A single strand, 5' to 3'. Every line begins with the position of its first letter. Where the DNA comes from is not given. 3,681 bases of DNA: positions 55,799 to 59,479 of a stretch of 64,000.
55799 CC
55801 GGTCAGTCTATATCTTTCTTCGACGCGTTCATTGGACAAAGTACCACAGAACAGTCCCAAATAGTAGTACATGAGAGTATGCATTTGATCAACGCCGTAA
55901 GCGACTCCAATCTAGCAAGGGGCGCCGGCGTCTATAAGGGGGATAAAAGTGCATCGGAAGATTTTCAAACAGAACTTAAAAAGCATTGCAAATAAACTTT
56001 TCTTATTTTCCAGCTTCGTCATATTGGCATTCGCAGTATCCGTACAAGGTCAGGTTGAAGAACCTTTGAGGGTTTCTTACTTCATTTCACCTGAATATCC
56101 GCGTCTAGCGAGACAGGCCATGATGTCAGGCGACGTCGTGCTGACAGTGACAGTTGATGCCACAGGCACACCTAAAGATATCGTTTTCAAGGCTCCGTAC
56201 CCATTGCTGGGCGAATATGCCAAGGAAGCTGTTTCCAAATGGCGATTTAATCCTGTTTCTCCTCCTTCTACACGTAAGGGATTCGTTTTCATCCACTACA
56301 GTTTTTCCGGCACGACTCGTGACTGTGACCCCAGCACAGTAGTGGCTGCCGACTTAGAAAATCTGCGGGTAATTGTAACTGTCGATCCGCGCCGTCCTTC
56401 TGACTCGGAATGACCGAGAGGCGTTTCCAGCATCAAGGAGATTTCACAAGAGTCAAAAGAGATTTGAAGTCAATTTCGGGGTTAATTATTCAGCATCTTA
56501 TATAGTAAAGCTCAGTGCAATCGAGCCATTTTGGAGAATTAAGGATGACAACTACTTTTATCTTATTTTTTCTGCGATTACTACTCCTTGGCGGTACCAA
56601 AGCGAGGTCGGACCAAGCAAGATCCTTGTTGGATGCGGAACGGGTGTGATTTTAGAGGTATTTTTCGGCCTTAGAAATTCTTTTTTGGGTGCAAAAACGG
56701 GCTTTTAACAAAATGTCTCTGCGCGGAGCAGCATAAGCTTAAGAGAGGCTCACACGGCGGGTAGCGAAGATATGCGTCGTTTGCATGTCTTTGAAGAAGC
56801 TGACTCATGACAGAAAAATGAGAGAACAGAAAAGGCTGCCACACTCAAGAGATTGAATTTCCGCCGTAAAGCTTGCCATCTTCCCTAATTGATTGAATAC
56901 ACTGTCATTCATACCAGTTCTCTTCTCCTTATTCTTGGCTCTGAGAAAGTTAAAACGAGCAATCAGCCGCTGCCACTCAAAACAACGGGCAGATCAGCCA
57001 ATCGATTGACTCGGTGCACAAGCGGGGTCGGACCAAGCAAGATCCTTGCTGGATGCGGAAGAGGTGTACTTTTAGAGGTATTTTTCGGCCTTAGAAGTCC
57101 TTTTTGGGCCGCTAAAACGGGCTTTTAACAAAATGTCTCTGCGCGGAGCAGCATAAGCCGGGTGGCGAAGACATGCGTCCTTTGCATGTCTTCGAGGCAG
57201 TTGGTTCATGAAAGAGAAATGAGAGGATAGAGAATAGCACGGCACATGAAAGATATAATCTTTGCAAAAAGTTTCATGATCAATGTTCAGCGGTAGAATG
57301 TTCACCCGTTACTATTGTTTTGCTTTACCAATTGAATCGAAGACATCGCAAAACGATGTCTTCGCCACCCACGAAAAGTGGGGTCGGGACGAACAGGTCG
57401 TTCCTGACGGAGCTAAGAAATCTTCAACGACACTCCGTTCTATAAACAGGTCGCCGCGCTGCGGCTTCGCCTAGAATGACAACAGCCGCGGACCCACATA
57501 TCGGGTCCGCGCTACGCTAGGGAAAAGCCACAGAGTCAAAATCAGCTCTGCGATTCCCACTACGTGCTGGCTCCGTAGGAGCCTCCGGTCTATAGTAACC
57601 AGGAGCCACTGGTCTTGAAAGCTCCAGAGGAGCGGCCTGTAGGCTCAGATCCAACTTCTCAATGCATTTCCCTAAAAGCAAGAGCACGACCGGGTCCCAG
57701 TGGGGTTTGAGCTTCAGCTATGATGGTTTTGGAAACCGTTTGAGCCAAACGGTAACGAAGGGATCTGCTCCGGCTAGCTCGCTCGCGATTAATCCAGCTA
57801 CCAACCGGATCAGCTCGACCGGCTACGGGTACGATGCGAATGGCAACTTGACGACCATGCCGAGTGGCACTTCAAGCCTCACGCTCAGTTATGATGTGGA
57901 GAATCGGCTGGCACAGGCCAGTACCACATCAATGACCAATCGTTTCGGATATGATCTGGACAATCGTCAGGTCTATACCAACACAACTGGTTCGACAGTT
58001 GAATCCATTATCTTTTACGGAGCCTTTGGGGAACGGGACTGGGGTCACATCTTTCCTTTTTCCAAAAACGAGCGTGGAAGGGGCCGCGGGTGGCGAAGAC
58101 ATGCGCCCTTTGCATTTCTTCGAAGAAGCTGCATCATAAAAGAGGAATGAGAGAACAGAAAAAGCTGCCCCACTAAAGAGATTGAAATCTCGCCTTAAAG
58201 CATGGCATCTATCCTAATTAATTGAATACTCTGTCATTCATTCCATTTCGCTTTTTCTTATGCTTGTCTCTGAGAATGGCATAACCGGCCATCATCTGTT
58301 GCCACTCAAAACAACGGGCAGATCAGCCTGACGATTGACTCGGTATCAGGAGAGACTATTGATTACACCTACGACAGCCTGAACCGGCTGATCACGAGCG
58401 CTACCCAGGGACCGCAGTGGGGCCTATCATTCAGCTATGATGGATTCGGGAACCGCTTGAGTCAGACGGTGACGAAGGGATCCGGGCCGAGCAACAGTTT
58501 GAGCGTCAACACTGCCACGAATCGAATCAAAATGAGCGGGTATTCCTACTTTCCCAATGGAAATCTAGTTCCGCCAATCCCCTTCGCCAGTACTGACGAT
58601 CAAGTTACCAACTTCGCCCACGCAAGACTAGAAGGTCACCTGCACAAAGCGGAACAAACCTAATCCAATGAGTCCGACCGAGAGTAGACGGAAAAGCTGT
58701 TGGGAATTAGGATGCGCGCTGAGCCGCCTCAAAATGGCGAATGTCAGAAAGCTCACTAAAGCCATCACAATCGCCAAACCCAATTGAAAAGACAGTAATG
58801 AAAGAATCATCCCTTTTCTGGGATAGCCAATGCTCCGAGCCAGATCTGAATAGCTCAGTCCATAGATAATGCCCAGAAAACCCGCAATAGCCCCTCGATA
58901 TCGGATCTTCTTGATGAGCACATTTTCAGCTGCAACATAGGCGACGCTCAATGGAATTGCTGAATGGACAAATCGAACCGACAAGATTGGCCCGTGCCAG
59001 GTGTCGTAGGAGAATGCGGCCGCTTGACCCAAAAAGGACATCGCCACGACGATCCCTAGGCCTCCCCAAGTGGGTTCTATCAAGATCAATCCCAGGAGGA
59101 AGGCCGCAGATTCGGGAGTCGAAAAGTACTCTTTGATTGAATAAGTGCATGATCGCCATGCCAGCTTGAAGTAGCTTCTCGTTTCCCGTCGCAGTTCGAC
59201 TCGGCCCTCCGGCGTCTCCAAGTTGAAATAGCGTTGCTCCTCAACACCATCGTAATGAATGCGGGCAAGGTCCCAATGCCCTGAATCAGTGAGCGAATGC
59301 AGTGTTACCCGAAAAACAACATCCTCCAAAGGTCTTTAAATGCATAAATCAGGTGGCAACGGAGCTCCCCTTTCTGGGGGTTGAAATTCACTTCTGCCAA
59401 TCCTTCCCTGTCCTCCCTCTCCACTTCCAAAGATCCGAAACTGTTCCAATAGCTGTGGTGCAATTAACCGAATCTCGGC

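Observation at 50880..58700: Array of RHS/YD-repeat C-terminal toxin cassettes with distinct toxin tips and candidate immunity genes, without a full-length rhs gene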

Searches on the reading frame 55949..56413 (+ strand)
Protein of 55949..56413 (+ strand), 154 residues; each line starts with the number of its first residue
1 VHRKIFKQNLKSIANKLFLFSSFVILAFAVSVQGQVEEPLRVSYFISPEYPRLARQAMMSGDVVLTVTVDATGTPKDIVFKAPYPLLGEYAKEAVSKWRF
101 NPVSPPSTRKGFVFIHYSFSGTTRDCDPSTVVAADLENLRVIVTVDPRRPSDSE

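Call 4: search_protein_families(library=pfam, proteins=[window:55949-56413:+], max_evalue=0.01)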
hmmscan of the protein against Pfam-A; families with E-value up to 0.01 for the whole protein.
window:55949-56413:+ (154 aa): 1 family
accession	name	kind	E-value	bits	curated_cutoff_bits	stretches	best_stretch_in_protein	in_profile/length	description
PF03544.19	TonB_C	-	5.1e-11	43.3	24.6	1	48-105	3-62/79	Gram-negative bacterial TonB protein C-terminal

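Call 10: search_protein_families(library=ncbifam, proteins=[window:55949-56413:+], max_evalue=0.01)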
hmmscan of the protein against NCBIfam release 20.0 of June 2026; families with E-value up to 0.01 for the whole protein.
window:55949-56413:+ (154 aa): 5 families
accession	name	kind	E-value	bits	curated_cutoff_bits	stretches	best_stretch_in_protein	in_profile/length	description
TIGR01352.1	tonB_Cterm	subfamily_domain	2.1e-10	40.8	27.1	1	48-108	1-63/76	TonB family protein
NF038079.1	TonB_sider_MxcH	equivalog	8.9e-05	20.7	925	1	45-105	7-68/792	TonB-dependent siderophore myxochelin receptor MxcH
NF047760.1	LIC10042_TonB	equivalog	0.00025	21.2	100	1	49-101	86-140/156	LIC_10042 family TonB-like protein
NF008083.0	PRK10819.1-4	equivalog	0.0062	16.6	448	1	46-123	159-236/239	TonB system transport protein TonB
NF033768.1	myxo_SS_tail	domain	0.0086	16.2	40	0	53-118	25-88/92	AgmX/PglI C-terminal domain-containing protein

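Call 16: find_encoding_contigs(protein=window:55949-56413:+, flank=10000, max_places=6)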
Protein window:55949-56413:+ (154 aa): 1 contig read that carries it; 1 place shown.
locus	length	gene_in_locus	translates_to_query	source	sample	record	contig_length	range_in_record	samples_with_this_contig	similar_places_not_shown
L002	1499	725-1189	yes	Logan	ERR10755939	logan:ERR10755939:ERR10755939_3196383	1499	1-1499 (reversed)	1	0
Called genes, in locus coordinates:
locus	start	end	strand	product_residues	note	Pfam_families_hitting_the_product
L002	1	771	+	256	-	?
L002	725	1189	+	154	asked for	PF03544:TonB_C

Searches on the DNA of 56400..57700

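Call 67: search_rna_families(source=window, start=56400, end=57700, threshold=evalue, max_evalue=10)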
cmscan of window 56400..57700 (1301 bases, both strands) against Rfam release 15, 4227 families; matches with E-value up to 10: 2.
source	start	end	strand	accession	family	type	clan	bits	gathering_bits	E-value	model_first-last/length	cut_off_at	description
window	57314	57345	+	RF01072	TMV_UPD-PK3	Cis-reg;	-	20.8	34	0.021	1-31/31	no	Pseudoknot of upstream pseudoknot domain (UPD) of the 3'UTR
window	57160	57370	+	RF04128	MIR8562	Gene; miRNA;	-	15.3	211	6.1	1-242/242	no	MIR8562 microRNA precursor family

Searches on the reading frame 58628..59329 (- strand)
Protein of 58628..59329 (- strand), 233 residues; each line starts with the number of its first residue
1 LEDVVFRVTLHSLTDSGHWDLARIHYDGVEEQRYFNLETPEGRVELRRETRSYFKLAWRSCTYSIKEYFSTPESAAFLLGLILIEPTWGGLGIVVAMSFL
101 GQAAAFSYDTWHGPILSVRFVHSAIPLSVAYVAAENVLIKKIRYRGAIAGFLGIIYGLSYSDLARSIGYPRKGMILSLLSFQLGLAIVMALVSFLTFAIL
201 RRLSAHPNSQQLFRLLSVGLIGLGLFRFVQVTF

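Call 4: search_protein_families(library=pfam, proteins=[window:58628-59329:-], max_evalue=0.01)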
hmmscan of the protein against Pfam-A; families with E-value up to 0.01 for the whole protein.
window:58628-59329:- (233 aa): 1 family
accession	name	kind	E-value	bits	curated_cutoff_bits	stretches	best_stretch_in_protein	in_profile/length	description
PF13795.12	HupE_UreJ_2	-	3.8e-11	43.4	24.5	1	76-199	17-148/156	HupE / UreJ protein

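Call 10: search_protein_families(library=ncbifam, proteins=[window:58628-59329:-], max_evalue=0.01)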
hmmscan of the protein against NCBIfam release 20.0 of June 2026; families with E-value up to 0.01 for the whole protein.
window:58628-59329:- (233 aa): 0 families
